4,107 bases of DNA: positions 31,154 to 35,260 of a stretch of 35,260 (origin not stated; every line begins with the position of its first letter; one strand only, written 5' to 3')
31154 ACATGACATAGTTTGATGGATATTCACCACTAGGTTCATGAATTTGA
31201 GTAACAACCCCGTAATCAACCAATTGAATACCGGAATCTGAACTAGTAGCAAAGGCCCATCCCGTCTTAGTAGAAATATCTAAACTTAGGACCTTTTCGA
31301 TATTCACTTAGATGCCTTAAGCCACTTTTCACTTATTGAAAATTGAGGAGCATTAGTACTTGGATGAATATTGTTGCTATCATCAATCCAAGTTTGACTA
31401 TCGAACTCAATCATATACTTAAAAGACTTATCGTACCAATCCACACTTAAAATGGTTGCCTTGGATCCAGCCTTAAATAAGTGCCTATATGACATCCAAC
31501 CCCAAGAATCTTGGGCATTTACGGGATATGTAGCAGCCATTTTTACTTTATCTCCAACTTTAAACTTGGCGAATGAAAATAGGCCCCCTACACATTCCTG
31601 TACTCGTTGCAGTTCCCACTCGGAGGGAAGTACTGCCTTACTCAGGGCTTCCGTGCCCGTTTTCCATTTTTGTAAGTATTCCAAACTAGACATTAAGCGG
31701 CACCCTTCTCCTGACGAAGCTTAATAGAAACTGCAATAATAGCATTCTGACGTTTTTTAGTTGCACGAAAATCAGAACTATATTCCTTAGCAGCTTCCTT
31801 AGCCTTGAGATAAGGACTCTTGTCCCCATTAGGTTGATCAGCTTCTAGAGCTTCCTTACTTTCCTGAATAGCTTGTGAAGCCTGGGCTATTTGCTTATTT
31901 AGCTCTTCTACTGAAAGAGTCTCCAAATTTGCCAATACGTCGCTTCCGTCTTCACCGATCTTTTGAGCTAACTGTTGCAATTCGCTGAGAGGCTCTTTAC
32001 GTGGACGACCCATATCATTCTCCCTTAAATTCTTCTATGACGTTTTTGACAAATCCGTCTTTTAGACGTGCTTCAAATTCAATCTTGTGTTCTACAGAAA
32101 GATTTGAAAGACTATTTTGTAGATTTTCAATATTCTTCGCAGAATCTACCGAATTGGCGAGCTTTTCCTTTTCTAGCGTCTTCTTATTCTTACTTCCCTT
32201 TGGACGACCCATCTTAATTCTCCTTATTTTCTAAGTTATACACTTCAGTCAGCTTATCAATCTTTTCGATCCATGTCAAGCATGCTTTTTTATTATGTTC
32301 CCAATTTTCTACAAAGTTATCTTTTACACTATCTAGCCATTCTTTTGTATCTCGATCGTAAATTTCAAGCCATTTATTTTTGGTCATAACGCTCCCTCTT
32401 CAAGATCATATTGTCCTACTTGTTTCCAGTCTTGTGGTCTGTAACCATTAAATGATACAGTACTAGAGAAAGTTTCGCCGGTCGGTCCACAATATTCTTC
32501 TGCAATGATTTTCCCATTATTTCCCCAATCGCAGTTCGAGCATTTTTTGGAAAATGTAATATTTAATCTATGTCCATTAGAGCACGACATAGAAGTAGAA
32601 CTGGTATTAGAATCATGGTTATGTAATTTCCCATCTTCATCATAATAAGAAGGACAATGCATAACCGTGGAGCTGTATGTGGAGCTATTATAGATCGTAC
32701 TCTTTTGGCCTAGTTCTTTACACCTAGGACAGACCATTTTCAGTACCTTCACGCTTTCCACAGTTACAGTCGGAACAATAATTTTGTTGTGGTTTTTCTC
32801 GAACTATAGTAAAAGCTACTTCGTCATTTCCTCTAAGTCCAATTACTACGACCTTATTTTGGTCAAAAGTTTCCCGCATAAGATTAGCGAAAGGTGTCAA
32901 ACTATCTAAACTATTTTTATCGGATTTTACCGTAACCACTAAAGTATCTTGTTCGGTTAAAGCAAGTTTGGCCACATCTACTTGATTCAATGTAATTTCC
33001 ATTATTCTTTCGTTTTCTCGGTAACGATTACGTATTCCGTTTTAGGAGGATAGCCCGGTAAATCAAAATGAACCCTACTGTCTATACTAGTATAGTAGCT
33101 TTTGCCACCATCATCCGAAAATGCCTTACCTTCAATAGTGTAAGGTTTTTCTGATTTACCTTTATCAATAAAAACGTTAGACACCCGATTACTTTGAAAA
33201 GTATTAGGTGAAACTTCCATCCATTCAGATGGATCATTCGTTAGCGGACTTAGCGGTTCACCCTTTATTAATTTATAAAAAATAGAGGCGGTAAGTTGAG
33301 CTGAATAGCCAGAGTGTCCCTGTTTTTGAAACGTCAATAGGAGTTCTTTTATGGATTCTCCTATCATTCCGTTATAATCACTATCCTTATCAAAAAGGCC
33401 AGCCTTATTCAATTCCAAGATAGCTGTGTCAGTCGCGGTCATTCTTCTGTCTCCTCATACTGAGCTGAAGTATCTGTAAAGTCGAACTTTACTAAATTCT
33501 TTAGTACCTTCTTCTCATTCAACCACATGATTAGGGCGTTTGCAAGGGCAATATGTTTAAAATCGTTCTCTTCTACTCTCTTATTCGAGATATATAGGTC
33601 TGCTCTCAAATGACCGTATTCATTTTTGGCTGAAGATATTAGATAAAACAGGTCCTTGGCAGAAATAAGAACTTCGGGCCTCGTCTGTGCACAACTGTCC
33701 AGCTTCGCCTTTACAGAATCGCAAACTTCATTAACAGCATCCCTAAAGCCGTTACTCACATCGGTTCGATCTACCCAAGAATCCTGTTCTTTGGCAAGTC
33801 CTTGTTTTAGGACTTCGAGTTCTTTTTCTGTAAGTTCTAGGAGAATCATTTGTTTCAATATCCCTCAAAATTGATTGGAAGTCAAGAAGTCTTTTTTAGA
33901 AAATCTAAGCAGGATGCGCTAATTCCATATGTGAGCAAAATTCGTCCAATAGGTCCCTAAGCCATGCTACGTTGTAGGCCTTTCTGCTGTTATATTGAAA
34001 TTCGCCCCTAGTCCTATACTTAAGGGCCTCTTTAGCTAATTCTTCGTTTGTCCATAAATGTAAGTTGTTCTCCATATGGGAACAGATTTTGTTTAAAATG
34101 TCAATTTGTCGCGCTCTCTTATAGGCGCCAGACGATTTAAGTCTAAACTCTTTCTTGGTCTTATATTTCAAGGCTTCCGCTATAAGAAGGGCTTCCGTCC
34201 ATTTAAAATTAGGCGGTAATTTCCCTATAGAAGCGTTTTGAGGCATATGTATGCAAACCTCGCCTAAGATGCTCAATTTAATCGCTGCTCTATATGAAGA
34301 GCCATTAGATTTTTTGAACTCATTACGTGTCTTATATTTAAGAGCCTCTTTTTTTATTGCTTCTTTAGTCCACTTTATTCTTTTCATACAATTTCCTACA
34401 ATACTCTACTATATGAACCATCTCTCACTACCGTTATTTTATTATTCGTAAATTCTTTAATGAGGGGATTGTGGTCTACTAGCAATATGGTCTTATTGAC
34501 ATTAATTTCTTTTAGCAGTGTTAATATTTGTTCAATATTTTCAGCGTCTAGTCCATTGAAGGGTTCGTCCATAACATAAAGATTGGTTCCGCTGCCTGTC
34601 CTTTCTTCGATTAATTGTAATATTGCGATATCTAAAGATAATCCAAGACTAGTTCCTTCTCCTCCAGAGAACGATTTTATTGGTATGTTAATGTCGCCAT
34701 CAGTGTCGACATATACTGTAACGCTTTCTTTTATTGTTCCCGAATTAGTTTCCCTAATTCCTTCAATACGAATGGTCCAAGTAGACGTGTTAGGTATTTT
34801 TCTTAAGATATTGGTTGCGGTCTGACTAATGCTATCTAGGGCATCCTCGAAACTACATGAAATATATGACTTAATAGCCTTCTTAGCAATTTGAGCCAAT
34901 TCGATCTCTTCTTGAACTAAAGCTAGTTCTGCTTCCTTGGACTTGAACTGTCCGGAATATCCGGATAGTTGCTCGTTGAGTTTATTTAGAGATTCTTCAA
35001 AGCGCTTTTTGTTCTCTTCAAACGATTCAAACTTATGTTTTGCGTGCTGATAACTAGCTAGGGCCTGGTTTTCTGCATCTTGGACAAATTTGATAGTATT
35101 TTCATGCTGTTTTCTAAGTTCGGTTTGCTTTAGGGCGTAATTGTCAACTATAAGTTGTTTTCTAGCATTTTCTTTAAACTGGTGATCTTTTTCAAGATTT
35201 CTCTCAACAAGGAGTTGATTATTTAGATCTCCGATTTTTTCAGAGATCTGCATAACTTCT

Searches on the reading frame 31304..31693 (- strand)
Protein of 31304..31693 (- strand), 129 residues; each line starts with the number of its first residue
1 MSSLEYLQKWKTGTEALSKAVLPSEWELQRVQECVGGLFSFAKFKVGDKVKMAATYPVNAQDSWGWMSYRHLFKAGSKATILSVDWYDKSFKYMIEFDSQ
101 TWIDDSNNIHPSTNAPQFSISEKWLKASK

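Call 69: search_protein_families(library=pfam, proteins=[window:31304-31693:-], max_evalue=0.01)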
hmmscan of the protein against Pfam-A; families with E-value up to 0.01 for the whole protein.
window:31304-31693:- (129 aa): 0 families

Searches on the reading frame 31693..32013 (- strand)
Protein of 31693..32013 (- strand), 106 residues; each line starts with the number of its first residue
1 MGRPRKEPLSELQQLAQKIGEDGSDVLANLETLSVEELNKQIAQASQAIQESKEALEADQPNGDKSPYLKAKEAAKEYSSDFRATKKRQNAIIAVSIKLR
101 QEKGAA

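Call 69: search_protein_families(library=pfam, proteins=[window:31693-32013:-], max_evalue=0.01)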
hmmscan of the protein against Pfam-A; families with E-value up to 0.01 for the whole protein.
window:31693-32013:- (106 aa): 1 family
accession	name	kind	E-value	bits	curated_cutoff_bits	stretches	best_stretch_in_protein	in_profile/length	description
PF06698.16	DUF1192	-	0.0027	18.2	25.5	1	26-58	13-45/58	Protein of unknown function (DUF1192)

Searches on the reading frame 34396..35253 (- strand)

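Call 69: search_protein_families(library=pfam, proteins=[window:34396-35253:-], max_evalue=0.01)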
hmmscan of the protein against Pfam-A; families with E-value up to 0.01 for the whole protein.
window:34396-35253:- (285 aa): 3 families
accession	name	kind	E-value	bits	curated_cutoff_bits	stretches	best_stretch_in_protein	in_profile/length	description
PF13558.12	SbcC_Walker_B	-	2.5e-06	28.1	27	1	191-248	29-89/90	SbcC/RAD50-like, Walker B motif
PF02463.25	SMC_N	-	4.4e-05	23.5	40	1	103-266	113-202/220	RecF/RecN/SMC N terminal domain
PF13304.12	AAA_21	-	0.00068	20.2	27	1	81-264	171-301/304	AAA domain, putative AbiEii toxin, Type IV TA system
